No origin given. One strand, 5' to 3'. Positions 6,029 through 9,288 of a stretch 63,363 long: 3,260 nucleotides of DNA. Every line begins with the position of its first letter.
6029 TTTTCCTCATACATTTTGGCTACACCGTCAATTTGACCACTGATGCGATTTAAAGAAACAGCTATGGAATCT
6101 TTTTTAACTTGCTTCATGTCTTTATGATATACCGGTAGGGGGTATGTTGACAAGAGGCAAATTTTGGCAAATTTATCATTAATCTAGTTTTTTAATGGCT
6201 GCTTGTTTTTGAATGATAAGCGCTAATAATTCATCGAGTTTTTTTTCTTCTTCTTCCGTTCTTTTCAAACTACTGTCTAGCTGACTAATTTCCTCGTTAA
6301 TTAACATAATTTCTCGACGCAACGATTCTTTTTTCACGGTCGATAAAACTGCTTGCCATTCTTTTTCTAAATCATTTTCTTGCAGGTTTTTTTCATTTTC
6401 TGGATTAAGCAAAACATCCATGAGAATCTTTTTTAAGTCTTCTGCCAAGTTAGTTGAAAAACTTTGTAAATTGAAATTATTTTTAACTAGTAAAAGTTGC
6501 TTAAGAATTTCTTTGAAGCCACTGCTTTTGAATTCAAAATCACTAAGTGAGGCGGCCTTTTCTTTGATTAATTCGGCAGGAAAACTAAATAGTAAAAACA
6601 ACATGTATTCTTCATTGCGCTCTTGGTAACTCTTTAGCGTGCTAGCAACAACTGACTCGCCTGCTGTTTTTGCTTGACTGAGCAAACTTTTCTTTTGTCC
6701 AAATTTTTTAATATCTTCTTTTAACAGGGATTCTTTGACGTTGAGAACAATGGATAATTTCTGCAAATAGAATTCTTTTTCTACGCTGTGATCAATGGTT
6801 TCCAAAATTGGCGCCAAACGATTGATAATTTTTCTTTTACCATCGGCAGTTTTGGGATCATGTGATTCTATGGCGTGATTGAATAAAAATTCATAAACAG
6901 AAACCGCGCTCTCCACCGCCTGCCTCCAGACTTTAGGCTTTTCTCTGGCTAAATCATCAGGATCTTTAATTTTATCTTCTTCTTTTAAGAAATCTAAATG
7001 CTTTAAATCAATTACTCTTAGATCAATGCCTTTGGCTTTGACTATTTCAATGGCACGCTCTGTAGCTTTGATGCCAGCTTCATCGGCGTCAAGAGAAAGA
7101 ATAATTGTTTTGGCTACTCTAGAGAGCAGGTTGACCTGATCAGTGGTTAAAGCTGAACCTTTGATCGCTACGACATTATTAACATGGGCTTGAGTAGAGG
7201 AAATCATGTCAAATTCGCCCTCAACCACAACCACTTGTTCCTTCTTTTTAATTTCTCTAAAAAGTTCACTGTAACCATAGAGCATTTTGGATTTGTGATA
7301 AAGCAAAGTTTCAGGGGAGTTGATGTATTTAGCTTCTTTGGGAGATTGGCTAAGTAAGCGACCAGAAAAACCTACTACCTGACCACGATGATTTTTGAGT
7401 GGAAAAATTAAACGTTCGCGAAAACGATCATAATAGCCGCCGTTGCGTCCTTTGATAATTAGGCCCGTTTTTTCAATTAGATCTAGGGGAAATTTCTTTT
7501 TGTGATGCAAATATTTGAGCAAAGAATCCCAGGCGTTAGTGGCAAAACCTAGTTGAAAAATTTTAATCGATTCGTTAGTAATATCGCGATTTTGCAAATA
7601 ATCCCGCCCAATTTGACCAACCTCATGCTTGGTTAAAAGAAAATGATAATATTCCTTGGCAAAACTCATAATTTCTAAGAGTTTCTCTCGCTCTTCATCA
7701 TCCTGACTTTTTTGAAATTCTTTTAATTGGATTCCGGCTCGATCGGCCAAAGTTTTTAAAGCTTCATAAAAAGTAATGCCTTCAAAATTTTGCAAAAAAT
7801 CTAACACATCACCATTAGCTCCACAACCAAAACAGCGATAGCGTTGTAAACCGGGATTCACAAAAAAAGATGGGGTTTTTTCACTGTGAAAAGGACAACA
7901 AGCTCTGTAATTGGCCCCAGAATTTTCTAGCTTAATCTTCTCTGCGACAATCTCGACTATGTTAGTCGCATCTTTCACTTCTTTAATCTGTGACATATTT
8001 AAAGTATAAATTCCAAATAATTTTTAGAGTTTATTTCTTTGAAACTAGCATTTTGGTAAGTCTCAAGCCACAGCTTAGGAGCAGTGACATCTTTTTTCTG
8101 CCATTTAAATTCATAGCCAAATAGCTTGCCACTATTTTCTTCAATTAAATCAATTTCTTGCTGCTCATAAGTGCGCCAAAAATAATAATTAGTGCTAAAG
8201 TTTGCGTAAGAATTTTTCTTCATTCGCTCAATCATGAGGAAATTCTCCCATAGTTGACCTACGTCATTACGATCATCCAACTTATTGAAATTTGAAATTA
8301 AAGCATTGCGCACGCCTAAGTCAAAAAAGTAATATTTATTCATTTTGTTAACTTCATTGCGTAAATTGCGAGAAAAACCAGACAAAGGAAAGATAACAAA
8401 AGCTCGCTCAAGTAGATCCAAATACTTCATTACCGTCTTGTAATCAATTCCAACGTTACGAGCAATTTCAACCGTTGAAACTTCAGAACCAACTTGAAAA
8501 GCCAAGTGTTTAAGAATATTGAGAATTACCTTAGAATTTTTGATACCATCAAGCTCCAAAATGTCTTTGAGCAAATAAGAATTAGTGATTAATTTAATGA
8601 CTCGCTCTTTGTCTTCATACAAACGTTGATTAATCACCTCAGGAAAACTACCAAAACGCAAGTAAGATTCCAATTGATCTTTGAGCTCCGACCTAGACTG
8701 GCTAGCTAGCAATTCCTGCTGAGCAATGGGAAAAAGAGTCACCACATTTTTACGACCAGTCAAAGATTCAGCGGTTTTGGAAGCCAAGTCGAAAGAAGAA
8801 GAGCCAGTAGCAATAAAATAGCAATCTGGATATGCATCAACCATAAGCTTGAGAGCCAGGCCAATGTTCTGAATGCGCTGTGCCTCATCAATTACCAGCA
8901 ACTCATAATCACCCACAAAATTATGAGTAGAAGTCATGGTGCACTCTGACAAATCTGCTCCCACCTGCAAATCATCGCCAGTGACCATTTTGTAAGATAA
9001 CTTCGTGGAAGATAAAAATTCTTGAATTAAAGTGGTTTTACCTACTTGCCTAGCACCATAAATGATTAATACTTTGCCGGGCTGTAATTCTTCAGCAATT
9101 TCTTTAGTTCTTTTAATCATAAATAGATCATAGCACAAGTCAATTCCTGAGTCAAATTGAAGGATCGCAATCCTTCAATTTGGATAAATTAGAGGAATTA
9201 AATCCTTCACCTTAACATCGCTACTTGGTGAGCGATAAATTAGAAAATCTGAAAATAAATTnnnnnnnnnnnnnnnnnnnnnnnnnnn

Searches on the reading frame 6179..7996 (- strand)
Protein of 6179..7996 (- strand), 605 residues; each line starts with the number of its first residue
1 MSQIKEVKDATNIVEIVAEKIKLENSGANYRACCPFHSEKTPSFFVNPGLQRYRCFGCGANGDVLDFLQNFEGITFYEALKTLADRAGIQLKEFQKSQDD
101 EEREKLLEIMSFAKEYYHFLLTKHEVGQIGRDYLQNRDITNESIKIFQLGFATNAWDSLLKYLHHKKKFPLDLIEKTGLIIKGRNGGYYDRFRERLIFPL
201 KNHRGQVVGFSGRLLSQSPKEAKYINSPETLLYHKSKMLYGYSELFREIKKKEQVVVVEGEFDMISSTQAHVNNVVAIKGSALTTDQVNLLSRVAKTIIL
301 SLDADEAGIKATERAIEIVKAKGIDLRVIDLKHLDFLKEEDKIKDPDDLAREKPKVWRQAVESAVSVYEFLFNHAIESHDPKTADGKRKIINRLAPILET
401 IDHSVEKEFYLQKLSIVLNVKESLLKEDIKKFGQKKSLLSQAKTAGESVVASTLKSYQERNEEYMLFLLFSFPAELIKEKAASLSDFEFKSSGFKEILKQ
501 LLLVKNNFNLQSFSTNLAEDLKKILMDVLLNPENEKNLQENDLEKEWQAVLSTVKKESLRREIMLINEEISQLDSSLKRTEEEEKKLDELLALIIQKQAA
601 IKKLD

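Call 38: search_protein_families(library=pfam, proteins=[window:6179-7996:-], max_evalue=1)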
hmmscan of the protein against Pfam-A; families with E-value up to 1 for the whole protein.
window:6179-7996:- (605 aa): 9 families
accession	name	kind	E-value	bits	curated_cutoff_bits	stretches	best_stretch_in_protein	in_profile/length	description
PF08275.17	DNAG_N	-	3.2e-39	134.4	26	1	117-244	2-126/128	DNA primase catalytic core, N-terminal domain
PF01807.25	Zn_ribbon_DnaG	-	2.8e-33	114.1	24.9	1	3-93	5-95/98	CHC2 zinc finger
PF13155.12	Toprim_2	-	2.9e-19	69.6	22.1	1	256-347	1-85/88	Toprim-like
PF13662.12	Toprim_4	-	1.1e-14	54.9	25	1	254-329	2-84/85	Toprim domain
PF10410.14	DnaB_bind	-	5e-12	46.3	20.6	1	368-416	1-49/56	DnaB-helicase binding domain of primase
PF01751.28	Toprim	-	5.2e-11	43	23.1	1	255-329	2-94/96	Toprim domain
PF13362.12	Toprim_3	-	2.7e-06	28.2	27.2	1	255-353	2-92/95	Toprim domain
PF21389.3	CASTOR1_ACT-like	-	0.064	13.8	27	1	501-552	3-55/82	Cytosolic arginine sensor for mTORC1 subunit 1/2, ACT-like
PF10585.14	UBA_E1_SCCH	-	0.74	10.1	21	0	349-377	59-87/254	Ubiquitin-activating enzyme, SCCH domain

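Call 39: search_protein_families(library=ncbifam, proteins=[window:6179-7996:-], max_evalue=0.1)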
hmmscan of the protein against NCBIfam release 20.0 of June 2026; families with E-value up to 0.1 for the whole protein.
window:6179-7996:- (605 aa): 7 families
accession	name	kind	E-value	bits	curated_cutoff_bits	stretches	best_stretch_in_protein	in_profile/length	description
TIGR01391.1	dnaG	equivalog_domain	8.3e-128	426.8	283.6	1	3-415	6-411/414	DNA primase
NF006382.0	PRK08624.1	equivalog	3.4e-13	49.2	440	1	188-319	176-313/373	hypothetical protein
TIGR00646.1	MG010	hypoth_equivalog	2.4e-12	46.9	260.65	1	186-362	50-213/218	DNA primase-like protein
TIGR00334.1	5S_RNA_mat_M5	equivalog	2.3e-05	24.6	110.65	1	253-314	3-66/174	ribonuclease M5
NF003108.1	PRK04031.1-1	equivalog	5.1e-05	22.7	300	1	248-308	159-217/419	DNA primase DnaG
NF003094.0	PRK04017.1-5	equivalog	0.047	13.8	124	1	248-346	16-116/128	hypothetical protein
NF005477.0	PRK07078.1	subfamily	0.099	10.7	1014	0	248-330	186-268/759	hypothetical protein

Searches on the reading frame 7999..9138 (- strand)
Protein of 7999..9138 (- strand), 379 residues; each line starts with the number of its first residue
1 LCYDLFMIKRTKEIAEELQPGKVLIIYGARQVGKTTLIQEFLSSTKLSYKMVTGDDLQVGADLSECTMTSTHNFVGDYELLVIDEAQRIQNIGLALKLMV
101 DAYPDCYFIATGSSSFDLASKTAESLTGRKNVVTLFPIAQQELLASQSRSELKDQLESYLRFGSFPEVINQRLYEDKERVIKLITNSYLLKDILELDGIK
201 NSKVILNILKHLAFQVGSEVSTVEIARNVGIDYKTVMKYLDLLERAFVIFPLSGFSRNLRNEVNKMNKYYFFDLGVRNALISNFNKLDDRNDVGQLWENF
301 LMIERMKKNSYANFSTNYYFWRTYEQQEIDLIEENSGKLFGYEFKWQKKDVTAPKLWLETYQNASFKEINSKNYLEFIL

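Call 38: search_protein_families(library=pfam, proteins=[window:7999-9138:-], max_evalue=1)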
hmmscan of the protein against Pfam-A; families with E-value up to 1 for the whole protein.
window:7999-9138:- (379 aa): 21 families
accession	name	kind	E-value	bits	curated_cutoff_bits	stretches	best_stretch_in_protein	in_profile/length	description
PF13635.12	DUF4143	-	1.8e-37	129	28.1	1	191-346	2-159/160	Domain of unknown function (DUF4143)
PF13173.12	AAA_14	-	2.9e-26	92.4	27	1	22-144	3-129/129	AAA domain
PF01637.24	ATPase_2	-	9.6e-05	22.7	33.2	1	8-47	8-46/225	ATPase domain predominantly from Archaea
PF13401.12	AAA_22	-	0.00031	21.5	27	1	22-45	6-29/130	AAA domain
PF25201.1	nSTAND6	-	0.0012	19.3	27.7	1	12-48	9-45/148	Novel STAND NTPase 6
PF13191.12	AAA_16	-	0.011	16.7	32.6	1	22-44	25-47/167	AAA ATPase domain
PF02367.23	TsaE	-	0.011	16.1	26.6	1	10-47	10-47/128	Threonylcarbamoyl adenosine biosynthesis protein TsaE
PF13551.12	HTH_29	-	0.014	15.9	28.1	1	219-244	11-37/64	Winged helix-turn helix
PF01443.25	Viral_helicase1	-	0.017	15.4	21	1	33-90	10-72/228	Viral superfamily 1 RNA helicase core domain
PF20720.3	nSTAND3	-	0.025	14.7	27.2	1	9-45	5-41/155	Novel STAND NTPase 3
PF03008.20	DUF234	-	0.033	15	22.5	1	297-349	40-93/100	Archaea bacterial proteins of unknown function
PF03193.22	RsgA_GTPase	-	0.035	14.4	30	1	10-54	96-139/174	RsgA GTPase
PF00004.35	AAA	-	0.041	14.8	21.2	1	25-89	2-69/131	ATPase family associated with various cellular activities (AAA)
PF13481.12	AAA_25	-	0.049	13.7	27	1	17-42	28-54/195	AAA domain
PF13245.12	AAA_19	-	0.072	13.7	25.1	0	69-102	83-114/134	AAA domain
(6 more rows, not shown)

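Call 39: search_protein_families(library=ncbifam, proteins=[window:7999-9138:-], max_evalue=0.1)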
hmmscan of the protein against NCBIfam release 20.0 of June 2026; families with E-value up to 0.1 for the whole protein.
window:7999-9138:- (379 aa): 4 families
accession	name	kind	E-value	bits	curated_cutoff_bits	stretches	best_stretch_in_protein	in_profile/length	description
NF010166.0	PRK13646.1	equivalog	0.012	15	458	1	10-62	22-74/286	energy-coupling factor transporter ATPase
TIGR01884.1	cas_HTH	subfamily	0.021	14.2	60.2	1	200-246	139-183/202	CRISPR-associated CARF protein Csa3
TIGR00150.1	T6A_YjeE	equivalog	0.054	13.4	60.1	0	7-44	8-45/135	tRNA (adenosine(37)-N6)-threonylcarbamoyltransferase complex ATPase subunit type 1 TsaE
TIGR00231.1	small_GTP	domain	0.09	12.5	42.5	0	23-54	5-38/164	GTP-binding protein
